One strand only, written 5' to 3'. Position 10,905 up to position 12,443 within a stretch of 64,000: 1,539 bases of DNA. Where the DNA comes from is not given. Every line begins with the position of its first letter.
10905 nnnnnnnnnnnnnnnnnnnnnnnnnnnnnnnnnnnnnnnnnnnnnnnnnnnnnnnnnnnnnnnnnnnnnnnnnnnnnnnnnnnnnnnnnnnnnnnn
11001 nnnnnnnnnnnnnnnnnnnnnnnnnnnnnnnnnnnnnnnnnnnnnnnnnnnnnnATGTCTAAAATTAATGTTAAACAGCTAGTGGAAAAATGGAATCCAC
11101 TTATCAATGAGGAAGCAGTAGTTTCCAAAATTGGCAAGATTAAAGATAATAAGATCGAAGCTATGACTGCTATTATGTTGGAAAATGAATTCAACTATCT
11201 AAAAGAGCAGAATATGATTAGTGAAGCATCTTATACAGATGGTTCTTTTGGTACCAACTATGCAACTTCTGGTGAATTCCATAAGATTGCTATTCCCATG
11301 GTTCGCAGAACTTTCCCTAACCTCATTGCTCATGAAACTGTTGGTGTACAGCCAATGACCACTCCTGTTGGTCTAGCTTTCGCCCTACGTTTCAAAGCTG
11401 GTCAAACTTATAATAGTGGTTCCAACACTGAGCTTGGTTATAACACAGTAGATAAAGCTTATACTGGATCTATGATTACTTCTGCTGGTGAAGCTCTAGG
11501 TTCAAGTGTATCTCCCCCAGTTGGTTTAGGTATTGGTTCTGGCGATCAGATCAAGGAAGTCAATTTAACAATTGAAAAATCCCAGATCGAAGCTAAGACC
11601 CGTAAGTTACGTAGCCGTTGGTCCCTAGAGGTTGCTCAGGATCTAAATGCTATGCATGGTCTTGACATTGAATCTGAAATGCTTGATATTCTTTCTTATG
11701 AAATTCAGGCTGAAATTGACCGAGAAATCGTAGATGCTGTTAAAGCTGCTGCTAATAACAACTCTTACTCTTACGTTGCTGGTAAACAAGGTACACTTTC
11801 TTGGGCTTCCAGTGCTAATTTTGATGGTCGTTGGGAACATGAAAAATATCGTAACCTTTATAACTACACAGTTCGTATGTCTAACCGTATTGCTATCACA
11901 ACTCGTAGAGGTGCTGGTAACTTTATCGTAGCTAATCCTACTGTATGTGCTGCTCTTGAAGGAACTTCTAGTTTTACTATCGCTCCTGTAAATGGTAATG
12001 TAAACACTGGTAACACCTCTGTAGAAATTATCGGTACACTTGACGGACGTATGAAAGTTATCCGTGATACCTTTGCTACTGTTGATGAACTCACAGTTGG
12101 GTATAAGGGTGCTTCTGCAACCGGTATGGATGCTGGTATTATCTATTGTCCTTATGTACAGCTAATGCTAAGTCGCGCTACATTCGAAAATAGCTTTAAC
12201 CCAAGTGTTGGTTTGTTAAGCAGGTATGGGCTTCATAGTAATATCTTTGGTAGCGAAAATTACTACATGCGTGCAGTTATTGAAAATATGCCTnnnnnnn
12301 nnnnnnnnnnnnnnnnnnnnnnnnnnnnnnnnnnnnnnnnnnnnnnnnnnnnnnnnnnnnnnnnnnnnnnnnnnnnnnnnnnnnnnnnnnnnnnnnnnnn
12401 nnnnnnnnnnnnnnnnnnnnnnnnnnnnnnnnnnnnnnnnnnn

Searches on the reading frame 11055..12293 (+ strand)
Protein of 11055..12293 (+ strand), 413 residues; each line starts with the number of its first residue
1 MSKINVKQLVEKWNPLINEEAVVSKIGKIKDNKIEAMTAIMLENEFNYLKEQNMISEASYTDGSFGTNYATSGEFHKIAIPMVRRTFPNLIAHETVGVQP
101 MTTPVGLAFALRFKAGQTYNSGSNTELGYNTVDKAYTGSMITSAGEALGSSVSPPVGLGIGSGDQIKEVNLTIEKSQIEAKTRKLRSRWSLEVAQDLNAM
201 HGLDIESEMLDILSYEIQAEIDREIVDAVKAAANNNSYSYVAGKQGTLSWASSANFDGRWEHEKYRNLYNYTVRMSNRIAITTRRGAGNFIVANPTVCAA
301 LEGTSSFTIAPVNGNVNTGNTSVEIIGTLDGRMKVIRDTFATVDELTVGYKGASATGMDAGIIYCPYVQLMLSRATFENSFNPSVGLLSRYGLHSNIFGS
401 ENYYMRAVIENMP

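Call 73: search_dna_similar(query=window:11055-12293:+, collection=phages, mode=protein, max_evalue=0.00001, max_rows=25)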
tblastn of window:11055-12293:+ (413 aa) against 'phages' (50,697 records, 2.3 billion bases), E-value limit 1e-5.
Records with a match: 2593; places in all: 2983; records where one place covers at least 80% of the query: 1913.
Best place of each record, by identity: <60% 2593.
By first word of the organism name: Escherichia 671; Synechococcus 389; Klebsiella 332; Salmonella 203; Vibrio 136; Shigella 89; Aeromonas 86; Acinetobacter 71; Cyanophage 61; Enterobacter 58; and 61 more.
By host as written in the record: - 461; Escherichia coli 282; Klebsiella pneumoniae 115; Synechococcus 107; Escherichia coli O157:H7 39; Synechococcus sp. 38; Salmonella enterica 29; Synechococcus sp. WH7803 28; and 575 more.
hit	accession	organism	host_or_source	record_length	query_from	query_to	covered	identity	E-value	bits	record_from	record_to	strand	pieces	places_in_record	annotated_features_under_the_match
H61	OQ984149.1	Phage C48C1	-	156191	8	398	95%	37.7%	8e-70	244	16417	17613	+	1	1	major head protein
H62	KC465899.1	Pelagibacter phage HTVC008M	Candidatus Pelagibacter ubique HTCC1062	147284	4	399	96%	36.7%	7e-64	227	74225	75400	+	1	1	major capsid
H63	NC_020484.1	Pelagibacter phage HTVC008M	Candidatus Pelagibacter ubique HTCC1062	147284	4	399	96%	36.7%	7e-64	227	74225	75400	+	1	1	major head protein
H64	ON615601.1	Synechococcus phage BUCT-ZZ01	Synechococcus elongatus PCC 7942 = ...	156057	5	412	99%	35.4%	2e-61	220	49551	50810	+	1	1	major capsid protein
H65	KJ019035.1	Synechococcus phage ACG-2014d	-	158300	5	412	99%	35.4%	4e-60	216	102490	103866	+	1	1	head vertex precursor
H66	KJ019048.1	Synechococcus phage ACG-2014d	-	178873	5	412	99%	35.4%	4e-60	216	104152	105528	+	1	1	head vertex precursor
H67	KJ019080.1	Synechococcus phage ACG-2014d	-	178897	5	412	99%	35.4%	4e-60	216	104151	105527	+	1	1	head vertex precursor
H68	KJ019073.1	Synechococcus phage ACG-2014d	-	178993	5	412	99%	35.4%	4e-60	216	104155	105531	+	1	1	head vertex precursor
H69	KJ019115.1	Synechococcus phage ACG-2014d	-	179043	5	412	99%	35.4%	4e-60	216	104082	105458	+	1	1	head vertex precursor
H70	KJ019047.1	Synechococcus phage ACG-2014d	-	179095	5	412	99%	35.4%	4e-60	216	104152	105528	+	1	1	head vertex precursor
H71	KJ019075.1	Synechococcus phage ACG-2014d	-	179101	5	412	99%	35.4%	4e-60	216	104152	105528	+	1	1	head vertex precursor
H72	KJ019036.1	Synechococcus phage ACG-2014d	-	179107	5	412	99%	35.4%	4e-60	216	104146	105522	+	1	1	head vertex precursor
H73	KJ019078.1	Synechococcus phage ACG-2014d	-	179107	5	412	99%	35.4%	4e-60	216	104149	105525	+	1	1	head vertex precursor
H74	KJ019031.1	Synechococcus phage ACG-2014d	-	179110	5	412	99%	35.4%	4e-60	216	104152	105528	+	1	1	head vertex precursor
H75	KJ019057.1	Synechococcus phage ACG-2014d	-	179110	5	412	99%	35.4%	4e-60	216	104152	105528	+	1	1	head vertex precursor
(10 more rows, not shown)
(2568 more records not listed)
